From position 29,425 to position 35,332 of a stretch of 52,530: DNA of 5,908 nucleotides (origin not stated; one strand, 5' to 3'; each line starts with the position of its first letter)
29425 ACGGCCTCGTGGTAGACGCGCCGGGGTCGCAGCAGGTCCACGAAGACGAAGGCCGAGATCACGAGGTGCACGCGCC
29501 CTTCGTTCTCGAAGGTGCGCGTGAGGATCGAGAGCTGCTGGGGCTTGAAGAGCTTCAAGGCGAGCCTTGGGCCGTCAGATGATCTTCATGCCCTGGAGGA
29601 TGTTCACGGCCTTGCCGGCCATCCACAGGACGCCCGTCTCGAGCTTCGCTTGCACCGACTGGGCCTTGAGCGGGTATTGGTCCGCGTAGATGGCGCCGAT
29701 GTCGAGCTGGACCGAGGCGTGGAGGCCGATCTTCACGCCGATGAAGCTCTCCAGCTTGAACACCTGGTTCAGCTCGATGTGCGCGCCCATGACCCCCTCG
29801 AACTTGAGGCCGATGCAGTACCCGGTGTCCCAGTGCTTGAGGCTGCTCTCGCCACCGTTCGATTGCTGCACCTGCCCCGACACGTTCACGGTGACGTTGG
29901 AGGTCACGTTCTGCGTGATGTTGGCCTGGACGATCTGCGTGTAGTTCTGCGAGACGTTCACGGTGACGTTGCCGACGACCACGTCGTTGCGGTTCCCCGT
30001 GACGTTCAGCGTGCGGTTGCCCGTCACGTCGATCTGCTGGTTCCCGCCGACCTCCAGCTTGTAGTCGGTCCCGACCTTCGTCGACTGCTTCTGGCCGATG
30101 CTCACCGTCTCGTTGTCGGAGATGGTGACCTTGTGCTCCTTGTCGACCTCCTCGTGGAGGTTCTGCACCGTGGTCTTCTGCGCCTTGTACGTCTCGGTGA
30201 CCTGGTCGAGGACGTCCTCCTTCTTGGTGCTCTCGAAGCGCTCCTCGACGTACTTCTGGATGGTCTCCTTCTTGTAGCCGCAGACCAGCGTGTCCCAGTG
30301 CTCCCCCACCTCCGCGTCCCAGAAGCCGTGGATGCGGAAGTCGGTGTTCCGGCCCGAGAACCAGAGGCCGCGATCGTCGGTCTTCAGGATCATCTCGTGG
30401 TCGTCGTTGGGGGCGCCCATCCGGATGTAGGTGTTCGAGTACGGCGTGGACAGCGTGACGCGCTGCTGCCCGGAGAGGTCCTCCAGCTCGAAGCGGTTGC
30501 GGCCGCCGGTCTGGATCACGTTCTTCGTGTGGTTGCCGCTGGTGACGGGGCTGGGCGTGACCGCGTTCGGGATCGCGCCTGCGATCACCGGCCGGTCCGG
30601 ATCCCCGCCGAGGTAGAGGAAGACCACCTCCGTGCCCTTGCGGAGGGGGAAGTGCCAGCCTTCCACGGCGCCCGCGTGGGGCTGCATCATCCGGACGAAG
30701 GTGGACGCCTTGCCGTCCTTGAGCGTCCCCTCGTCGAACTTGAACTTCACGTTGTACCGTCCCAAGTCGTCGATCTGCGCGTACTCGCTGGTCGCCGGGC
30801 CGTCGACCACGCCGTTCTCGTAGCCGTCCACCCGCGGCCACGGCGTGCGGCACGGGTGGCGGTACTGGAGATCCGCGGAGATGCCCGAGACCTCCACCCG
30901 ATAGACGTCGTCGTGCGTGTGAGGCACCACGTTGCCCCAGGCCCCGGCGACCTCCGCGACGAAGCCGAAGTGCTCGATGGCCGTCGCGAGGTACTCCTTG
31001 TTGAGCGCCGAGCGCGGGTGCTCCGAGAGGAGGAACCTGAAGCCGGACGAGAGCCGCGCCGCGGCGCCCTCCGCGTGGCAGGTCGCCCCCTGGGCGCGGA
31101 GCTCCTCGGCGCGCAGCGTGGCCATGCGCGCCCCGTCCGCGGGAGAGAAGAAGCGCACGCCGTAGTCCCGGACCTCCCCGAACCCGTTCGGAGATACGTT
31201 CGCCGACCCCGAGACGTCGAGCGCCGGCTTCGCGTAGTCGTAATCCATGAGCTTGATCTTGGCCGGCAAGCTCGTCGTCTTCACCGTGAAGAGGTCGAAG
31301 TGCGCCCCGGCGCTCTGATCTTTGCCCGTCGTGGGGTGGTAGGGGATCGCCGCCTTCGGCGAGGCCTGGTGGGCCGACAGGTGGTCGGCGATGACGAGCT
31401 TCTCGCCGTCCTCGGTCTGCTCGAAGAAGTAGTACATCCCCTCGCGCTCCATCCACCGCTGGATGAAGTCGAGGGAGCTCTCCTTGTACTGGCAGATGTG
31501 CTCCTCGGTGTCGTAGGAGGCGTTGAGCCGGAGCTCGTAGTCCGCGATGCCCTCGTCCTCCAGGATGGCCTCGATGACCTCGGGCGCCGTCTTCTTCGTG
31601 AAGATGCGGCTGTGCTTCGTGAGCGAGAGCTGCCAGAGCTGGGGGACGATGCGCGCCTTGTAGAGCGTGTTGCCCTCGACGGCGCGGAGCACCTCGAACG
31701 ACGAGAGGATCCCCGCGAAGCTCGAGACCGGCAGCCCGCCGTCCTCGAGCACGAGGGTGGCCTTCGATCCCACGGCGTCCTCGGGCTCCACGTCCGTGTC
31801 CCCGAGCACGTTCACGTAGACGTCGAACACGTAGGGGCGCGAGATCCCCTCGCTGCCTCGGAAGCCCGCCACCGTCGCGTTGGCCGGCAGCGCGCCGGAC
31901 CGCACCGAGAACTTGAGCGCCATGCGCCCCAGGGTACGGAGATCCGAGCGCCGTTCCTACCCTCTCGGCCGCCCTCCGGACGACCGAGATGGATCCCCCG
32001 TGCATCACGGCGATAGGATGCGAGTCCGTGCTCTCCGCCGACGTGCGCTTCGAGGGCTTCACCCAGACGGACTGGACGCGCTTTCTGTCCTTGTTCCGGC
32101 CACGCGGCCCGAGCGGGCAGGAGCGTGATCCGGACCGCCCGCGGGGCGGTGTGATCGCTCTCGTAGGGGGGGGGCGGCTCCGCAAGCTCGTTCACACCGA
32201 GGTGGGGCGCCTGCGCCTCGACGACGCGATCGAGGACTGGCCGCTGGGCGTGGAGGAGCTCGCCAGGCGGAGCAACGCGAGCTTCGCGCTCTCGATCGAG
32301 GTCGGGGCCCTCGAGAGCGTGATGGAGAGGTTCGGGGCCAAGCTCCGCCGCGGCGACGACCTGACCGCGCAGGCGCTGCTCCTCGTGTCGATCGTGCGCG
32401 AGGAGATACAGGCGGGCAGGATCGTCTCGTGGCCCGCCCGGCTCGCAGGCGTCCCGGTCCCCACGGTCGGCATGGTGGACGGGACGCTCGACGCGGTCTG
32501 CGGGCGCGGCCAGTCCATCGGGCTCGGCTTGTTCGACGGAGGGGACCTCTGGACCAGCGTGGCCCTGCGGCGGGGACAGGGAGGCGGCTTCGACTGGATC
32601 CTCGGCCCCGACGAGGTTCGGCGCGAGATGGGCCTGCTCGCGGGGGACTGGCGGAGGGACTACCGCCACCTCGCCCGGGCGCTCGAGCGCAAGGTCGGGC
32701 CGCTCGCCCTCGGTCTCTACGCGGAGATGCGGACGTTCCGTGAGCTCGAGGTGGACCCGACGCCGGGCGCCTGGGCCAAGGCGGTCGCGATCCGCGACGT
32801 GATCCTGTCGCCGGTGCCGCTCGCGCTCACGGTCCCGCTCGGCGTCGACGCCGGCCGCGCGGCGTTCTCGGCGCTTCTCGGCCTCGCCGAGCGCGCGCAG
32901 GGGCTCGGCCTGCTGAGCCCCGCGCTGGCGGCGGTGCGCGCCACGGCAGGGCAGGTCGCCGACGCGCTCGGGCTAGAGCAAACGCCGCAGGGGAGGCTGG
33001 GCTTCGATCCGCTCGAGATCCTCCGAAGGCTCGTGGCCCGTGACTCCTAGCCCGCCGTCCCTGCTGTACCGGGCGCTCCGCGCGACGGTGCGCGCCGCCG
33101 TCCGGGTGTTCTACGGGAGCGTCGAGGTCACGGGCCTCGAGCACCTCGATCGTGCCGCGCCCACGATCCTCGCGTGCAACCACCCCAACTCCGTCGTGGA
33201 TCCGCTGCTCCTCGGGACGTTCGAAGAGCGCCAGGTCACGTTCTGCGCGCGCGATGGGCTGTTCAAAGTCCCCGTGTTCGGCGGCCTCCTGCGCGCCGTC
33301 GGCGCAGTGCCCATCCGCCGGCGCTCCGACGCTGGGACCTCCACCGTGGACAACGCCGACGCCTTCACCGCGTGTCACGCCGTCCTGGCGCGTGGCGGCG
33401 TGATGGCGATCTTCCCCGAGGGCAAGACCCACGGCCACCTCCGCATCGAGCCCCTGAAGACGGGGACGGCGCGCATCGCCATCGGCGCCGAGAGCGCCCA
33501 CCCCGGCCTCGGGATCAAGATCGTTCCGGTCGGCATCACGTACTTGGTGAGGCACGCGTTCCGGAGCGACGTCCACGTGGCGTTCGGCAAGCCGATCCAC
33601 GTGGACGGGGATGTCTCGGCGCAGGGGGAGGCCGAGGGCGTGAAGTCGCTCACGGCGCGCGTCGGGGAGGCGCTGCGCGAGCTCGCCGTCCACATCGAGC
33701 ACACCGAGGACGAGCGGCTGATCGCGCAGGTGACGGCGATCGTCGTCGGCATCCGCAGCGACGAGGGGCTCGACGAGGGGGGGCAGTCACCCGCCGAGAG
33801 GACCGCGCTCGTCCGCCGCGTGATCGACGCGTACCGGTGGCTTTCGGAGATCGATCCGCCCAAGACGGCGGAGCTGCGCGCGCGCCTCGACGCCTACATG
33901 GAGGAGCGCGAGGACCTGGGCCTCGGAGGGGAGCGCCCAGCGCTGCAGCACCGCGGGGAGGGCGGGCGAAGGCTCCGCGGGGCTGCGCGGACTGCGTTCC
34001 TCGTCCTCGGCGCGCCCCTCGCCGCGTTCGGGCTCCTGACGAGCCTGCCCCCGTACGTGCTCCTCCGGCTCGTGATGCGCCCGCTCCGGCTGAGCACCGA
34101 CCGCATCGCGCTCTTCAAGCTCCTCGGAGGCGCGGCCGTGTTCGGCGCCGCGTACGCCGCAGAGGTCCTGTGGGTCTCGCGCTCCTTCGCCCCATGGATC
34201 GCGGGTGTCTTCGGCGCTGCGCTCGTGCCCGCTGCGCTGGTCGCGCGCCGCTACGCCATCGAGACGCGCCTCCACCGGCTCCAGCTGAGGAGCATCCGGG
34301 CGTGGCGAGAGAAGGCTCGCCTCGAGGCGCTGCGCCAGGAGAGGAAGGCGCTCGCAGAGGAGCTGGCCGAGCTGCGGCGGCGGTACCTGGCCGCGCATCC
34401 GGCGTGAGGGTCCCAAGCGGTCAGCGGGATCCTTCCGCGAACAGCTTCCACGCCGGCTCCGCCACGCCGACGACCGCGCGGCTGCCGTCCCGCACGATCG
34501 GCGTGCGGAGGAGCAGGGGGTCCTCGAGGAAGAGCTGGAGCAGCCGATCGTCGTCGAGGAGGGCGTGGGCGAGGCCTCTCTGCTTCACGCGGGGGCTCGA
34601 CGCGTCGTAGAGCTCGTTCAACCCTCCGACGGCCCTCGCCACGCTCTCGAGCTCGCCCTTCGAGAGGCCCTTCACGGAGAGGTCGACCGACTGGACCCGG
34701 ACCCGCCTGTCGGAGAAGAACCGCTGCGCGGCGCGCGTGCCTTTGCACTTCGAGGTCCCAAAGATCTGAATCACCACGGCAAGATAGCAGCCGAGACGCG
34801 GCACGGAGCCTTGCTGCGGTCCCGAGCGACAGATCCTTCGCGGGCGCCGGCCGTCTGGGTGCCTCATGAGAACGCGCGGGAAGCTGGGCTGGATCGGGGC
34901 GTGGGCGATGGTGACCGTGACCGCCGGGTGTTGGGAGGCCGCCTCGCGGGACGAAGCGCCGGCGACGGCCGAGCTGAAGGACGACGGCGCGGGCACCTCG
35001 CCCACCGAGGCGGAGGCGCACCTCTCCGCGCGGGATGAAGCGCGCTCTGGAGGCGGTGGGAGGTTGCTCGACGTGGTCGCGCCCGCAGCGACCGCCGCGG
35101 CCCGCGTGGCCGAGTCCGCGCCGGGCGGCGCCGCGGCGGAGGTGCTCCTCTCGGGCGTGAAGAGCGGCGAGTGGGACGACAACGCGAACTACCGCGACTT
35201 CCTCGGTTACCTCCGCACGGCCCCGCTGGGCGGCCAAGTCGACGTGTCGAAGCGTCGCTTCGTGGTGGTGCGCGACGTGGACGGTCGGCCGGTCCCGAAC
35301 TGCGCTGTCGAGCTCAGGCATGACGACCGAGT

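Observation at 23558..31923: Orphan T6SS spike/cargo island: vgrG, DUF2169-pentapeptide, pentapeptide, hypothetical, stand-alone DUF4150 PAAR-like, membrane protein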

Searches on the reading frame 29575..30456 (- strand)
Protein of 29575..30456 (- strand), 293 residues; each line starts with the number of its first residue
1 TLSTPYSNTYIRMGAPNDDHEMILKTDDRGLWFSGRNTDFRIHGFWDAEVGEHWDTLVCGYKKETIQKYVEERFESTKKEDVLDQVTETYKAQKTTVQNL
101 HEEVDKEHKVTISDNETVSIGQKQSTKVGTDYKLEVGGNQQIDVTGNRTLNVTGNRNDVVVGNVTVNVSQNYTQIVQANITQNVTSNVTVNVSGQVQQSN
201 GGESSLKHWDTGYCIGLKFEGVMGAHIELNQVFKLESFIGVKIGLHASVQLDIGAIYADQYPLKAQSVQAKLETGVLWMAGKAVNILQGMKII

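Call 53: find_homologous_proteins(query=window:29575-30456:-, max_evalue=0.00001)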
Query window:29575-30456:- (293 aa): 4 proteins with E <= 0.00001 among 437 candidates.
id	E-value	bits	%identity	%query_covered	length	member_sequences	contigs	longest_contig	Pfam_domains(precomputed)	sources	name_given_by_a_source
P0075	4.8e-7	48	45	33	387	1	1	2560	PF04717.19,PF22178.4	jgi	jgi:type VI secretion system secreted protein VgrG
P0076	5.2e-7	48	31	78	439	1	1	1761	PF04717.19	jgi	jgi:type VI secretion system secreted protein VgrG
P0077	8.2e-7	47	32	40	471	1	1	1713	PF04717.19,PF10106.15,PF20093.6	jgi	jgi:type VI secretion system secreted protein VgrG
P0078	9.3e-6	44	29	92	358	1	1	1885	PF04717.19,PF22178.4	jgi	jgi:type VI secretion system secreted protein VgrG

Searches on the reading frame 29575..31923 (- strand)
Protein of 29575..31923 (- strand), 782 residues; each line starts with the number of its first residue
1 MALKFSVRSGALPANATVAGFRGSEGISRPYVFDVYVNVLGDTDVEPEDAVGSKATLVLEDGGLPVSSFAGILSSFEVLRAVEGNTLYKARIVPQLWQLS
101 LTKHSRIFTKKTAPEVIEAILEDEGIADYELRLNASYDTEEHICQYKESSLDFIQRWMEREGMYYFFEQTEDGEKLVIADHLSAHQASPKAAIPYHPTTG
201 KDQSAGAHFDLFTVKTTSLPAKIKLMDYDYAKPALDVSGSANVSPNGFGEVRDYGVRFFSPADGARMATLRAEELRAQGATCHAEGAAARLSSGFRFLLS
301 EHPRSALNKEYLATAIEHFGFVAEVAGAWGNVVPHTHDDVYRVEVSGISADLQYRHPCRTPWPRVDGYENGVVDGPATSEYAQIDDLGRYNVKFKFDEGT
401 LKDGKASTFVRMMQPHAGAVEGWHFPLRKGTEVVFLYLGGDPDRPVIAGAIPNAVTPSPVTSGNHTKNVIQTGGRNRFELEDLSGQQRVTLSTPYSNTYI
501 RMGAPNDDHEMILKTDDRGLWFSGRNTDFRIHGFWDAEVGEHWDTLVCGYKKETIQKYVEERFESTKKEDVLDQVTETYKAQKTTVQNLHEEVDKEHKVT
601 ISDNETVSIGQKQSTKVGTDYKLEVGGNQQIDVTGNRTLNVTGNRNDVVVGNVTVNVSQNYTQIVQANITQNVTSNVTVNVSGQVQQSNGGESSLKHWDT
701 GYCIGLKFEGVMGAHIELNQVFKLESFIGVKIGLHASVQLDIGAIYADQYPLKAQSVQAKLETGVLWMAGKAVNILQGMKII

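Call 8: search_protein_families(library=pfam, proteins=[window:29575-31923:-], max_evalue=0.01)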
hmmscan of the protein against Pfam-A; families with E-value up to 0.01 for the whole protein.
window:29575-31923:- (782 aa): 4 families
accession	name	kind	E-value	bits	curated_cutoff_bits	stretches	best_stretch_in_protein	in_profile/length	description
PF05954.17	Phage_GPD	-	1.6e-75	254.6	30.1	1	25-320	2-301/305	Phage tail baseplate hub (GPD)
PF04717.18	Phage_base_V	-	8.2e-08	32.9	23.8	1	388-450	13-73/75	Type VI secretion system/phage-baseplate injector OB domain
PF22178.3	Gp5_trimer_C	-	1.3e-06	29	30.9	2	620-684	43-107/112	Bacteriophage T4 gp5 C-terminal trimerisation domain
PF20093.5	DUF6484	-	0.0027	18.8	27.6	0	406-450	28-60/61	Domain of unknown function (DUF6484)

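Call 9: search_protein_families(library=ncbifam, proteins=[window:29575-31923:-], max_evalue=0.01)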
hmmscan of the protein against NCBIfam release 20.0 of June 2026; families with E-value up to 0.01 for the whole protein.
window:29575-31923:- (782 aa): 2 families
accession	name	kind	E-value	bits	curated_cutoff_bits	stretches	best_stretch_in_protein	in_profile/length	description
TIGR03361.1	VI_Rhs_Vgr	subfamily_domain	1.4e-97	327.5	186.35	1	12-491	8-490/513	type VI secretion system tip protein TssI/VgrG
TIGR01646.1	vgr_GE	subfamily_domain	2.2e-83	280.9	121.8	1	17-493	2-477/480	type VI secretion system tip protein VgrG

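Call 55: search_solved_structures(query=window:29575-31923:-, max_evalue=0.001)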
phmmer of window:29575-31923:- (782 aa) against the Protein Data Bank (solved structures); distinct sequences matched with E-value up to 0.001: 16.
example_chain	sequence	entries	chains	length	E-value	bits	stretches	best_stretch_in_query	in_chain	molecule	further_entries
4mtk_A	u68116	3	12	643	1e-54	189.3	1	21-461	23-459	VgrG1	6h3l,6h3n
4uhv_A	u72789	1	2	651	1.1e-54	189.2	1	21-461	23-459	VGRG1, VALINE-GLYCINE REPEAT PROTEIN G1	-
28yn_A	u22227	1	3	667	1.2e-54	189.1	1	21-461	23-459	Type VI secretion system spike protein VgrG1a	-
7q5p_A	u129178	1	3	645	1.1e-51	179.3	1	24-461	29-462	Type VI secretion protein VgrG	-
6sjl_A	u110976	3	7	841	4.6e-42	147.5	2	355-504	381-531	Putative type VI secretion protein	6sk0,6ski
9mlp_A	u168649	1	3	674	1e-39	139.7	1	58-459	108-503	Cytoplasmic protein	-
8qja_A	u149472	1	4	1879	2e-39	138.8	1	33-463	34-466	Putative type VI secretion system YD repeat-containing Rhs element Vgr protein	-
2p5z_X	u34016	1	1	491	6.3e-30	107.3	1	12-462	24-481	Type VI secretion system component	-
9jg8_G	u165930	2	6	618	3.9e-05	25.4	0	605-665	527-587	Type VI secretion system spike protein VgrG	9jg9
6j0m_A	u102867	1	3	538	0.00012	23.8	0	409-480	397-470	Pvc8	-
9rce_F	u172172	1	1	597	0.00018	23.1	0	69-500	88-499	Type VI secretion system tip protein VgrG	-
7b5h_AJ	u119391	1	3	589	0.00064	21.4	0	409-523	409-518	All3320 protein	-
1pdl_A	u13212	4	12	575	0.00073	21.2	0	560-691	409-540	Tail-associated lysozyme | Peptidoglycan hydrolase gp5 | gp5, baseplate central spike protein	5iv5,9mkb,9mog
1k28_A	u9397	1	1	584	0.00087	20.9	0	560-691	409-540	TAIL-ASSOCIATED LYSOZYME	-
1wth_A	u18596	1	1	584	0.00099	20.7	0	560-691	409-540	Tail-associated lysozyme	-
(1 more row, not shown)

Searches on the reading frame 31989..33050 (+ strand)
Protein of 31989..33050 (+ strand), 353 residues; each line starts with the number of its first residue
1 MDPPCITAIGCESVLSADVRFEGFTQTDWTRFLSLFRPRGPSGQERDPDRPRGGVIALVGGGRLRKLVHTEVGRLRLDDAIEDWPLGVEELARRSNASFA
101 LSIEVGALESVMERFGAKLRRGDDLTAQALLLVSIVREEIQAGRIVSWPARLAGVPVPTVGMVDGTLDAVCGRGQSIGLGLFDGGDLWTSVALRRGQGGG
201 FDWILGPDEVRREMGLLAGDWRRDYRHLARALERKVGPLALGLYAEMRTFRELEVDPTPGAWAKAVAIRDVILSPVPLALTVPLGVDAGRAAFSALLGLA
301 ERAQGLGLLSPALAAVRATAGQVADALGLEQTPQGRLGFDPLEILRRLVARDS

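Call 32: search_protein_families(library=pfam, proteins=[window:31989-33050:+], max_evalue=0.01)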
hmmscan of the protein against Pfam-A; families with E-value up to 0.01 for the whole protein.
window:31989-33050:+ (353 aa): 0 families

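Call 86: search_solved_structures(query=window:31989-33050:+, max_evalue=1)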
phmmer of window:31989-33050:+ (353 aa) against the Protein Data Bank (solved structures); distinct sequences matched with E-value up to 1: 1.
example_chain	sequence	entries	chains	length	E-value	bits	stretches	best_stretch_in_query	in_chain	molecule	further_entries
7z15_A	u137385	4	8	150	0.24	13.5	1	175-255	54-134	Alpha-D-ribose 1-methylphosphonate 5-triphosphate synthase subunit PhnG | Phosphonate C-P lyase system protein PhnG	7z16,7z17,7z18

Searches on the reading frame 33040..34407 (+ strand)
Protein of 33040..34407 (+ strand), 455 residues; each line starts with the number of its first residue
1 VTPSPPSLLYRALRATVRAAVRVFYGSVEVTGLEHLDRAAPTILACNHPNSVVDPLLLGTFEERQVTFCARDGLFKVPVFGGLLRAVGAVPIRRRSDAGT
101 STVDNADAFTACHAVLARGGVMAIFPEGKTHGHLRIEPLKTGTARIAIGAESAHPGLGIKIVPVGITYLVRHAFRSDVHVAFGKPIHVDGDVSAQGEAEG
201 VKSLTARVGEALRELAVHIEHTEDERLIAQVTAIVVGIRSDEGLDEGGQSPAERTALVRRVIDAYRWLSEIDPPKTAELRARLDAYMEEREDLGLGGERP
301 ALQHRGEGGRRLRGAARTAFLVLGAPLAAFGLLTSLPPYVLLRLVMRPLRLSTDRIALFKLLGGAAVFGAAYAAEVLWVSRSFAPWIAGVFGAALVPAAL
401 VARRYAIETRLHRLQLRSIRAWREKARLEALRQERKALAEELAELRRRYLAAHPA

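Call 32: search_protein_families(library=pfam, proteins=[window:33040-34407:+], max_evalue=0.01)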
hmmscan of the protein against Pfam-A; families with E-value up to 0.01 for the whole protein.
window:33040-34407:+ (455 aa): 1 family
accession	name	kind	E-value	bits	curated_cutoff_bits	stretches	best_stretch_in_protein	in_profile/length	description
PF01553.26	Acyltransferase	-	1.9e-21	76.7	23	1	28-166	2-131/132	Acyltransferase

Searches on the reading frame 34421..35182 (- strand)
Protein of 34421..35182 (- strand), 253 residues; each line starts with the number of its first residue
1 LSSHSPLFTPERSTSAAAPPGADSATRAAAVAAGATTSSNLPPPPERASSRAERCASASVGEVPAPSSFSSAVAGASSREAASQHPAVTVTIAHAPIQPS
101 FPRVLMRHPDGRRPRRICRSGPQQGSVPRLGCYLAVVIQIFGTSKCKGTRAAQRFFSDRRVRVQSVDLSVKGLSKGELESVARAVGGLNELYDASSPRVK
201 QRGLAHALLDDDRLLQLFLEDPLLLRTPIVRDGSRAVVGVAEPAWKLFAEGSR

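Call 66: search_protein_families(library=pfam, proteins=[window:34421-35182:-], max_evalue=0.001)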
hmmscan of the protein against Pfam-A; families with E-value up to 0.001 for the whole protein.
window:34421-35182:- (253 aa): 1 family
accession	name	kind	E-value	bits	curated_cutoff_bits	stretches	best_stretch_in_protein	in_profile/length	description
PF03960.21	ArsC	-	1.2e-08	35.5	24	1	141-245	1-76/79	ArsC family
